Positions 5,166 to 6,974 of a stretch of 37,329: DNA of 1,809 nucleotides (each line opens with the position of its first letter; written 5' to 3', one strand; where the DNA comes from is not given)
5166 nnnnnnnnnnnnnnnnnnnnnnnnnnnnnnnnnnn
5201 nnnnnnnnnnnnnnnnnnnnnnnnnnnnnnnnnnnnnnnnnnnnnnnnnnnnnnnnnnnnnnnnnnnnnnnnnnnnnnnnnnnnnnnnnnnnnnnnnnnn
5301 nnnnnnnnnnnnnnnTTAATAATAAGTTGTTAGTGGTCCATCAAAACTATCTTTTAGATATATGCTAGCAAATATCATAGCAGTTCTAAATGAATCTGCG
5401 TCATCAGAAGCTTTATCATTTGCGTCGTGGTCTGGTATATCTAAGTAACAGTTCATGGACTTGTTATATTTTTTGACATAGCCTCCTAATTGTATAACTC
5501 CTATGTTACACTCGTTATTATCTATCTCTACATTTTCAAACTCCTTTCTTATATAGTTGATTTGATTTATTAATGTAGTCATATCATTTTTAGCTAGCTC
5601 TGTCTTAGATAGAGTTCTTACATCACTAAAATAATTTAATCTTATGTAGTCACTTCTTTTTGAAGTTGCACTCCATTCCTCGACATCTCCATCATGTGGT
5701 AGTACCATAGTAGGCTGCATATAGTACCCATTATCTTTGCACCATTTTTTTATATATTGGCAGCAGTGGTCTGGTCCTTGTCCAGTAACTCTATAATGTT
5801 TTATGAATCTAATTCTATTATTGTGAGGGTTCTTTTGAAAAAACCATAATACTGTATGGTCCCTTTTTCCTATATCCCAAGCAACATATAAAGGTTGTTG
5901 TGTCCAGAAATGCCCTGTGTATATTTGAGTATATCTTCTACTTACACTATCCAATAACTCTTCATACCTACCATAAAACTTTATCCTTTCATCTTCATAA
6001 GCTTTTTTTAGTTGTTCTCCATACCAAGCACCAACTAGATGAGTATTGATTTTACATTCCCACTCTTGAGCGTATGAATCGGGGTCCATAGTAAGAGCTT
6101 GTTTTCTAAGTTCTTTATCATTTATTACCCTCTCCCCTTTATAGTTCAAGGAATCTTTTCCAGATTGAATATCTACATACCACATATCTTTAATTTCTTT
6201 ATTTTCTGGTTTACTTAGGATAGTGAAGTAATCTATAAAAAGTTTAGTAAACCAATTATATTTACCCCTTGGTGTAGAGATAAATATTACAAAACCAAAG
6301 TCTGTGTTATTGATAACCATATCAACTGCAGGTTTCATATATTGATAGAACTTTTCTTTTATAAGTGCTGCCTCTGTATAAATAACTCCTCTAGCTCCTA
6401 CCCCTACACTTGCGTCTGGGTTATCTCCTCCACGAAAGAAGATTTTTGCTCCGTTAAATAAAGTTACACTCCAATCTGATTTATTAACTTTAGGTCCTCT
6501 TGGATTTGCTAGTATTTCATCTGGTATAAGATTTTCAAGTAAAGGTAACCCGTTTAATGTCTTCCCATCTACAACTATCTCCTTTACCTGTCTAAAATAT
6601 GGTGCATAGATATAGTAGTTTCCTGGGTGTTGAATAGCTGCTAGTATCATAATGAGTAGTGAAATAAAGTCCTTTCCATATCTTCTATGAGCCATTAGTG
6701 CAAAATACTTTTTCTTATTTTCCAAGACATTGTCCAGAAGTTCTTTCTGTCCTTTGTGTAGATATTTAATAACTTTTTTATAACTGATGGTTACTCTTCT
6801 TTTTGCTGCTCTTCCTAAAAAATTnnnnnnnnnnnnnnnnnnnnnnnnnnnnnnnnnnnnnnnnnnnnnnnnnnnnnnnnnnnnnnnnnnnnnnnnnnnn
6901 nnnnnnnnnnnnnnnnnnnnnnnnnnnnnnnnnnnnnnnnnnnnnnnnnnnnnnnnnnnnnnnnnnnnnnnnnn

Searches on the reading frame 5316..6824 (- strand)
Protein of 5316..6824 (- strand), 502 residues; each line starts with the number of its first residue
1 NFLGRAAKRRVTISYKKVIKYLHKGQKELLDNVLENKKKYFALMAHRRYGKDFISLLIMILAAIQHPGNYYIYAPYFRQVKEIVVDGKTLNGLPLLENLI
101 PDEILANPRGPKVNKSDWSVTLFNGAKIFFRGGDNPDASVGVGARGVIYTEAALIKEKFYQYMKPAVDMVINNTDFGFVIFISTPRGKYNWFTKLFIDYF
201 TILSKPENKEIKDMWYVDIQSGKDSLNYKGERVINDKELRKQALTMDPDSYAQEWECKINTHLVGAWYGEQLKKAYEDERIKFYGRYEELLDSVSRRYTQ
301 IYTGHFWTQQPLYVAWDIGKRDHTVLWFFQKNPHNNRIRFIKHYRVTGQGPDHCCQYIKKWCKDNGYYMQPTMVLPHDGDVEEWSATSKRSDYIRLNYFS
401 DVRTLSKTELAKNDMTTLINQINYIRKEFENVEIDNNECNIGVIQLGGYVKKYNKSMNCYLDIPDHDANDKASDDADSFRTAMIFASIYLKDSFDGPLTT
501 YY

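Call 11: search_protein_families(library=phrogs, proteins=[window:5316-6824:-], max_evalue=0.001)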
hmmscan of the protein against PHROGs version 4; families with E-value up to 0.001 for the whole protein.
window:5316-6824:- (502 aa): 3 families
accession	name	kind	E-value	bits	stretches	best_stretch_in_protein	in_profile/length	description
phrog_2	-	head and packaging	1.6e-27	97.6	1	22-449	266-563/807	terminase large subunit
phrog_2472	-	unknown function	1.2e-12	48.9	1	309-480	141-305/324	-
phrog_7579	-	head and packaging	1.1e-05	25.8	1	33-196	12-158/239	terminase large subunit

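Call 31: search_dna_similar(query=window:5316-6824:-, collection=phages, mode=protein, max_evalue=0.00001, max_rows=15)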
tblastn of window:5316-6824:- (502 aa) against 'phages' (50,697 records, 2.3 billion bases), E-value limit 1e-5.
Records with a match: 250; places in all: 250; records where one place covers at least 80% of the query: 87.
Best place of each record, by identity: <60% 250.
By first word of the organism name: Vibrio 116; Pelagibacter 25; Ralstonia 22; Rhizobium 11; Klebsiella 11; Caudoviricetes 10; Pseudomonas 10; Stenotrophomonas 5; Burkholderia 5; Escherichia 4; and 20 more.
By host as written in the record: - 82; Vibrio breoganii 15; Candidatus Pelagibacter ubique HTCC1062 14; Vibrio crassostreae 12; Vibrio cholerae 2095 9; Vibrio cholerae 7; Ralstonia pseudosolanacearum I-31 (MT043) 5; Candidatus Pelagibacter sp. HTCC7211 4; and 72 more.
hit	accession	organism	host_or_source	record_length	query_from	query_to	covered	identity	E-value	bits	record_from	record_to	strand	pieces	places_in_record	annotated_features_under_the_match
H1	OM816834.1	Stenotrophomonas phage vB_SmeS_BUCT708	Stenotrophomonas maltophilia BUCT708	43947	34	464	86%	27.0%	2e-24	113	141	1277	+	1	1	hypothetical protein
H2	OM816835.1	Stenotrophomonas phage vB_SmeS_BUCT709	Stenotrophomonas maltophilia BUCT709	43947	34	464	86%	27.0%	2e-24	113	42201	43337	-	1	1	hypothetical protein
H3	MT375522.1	Methylophilales phage Venkman EXVC282S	Methylophilales bacterium H5P1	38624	10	464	91%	25.3%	4e-19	97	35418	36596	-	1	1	terminase | recombination endonuclease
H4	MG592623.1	Vibrio phage 1.257.O._10N.286.46.A4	Vibrio splendidus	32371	11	458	89%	25.5%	2e-25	117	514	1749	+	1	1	terminase large subunit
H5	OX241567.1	Vibrio phage 237E40-1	Seawater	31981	11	458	89%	25.5%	4e-25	115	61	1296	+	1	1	terminase large subunit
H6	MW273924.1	Pelagibacter phage HTVC100P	Candidatus Pelagibacter sp. HTCC7211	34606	2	453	90%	25.3%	1e-19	99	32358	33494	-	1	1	terminase large subunit | hypothetical protein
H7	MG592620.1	Vibrio phage 1.254.O._10N.286.45.C8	Vibrio lentus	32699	35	458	84%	26.6%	8e-25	114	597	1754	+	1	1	terminase large subunit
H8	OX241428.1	Vibrio phage 121E34-1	Seawater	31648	35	458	84%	26.6%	2e-24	113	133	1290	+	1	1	terminase large subunit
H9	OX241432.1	Vibrio phage 131E34-1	Seawater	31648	35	458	84%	26.6%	2e-24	113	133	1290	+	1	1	terminase large subunit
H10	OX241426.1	Vibrio phage 456E52-1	Seawater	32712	35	458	84%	26.6%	2e-24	113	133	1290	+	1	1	terminase large subunit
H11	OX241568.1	Vibrio phage 282E43-1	Seawater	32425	35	458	84%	26.6%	2e-24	113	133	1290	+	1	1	terminase large subunit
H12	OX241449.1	Vibrio phage 416E50-1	Seawater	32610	35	458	84%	26.6%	2e-24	113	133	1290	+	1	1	terminase large subunit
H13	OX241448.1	Vibrio phage 284E43-1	Seawater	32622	35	458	84%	26.6%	2e-24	113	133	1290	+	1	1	terminase large subunit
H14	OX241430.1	Vibrio phage 434O48-1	Oyster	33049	35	458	84%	26.6%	2e-24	113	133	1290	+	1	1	terminase large subunit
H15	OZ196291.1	Vibrio phage D105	Seawater and oysters mix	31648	35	458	84%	26.4%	1e-24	114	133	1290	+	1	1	terminase large subunit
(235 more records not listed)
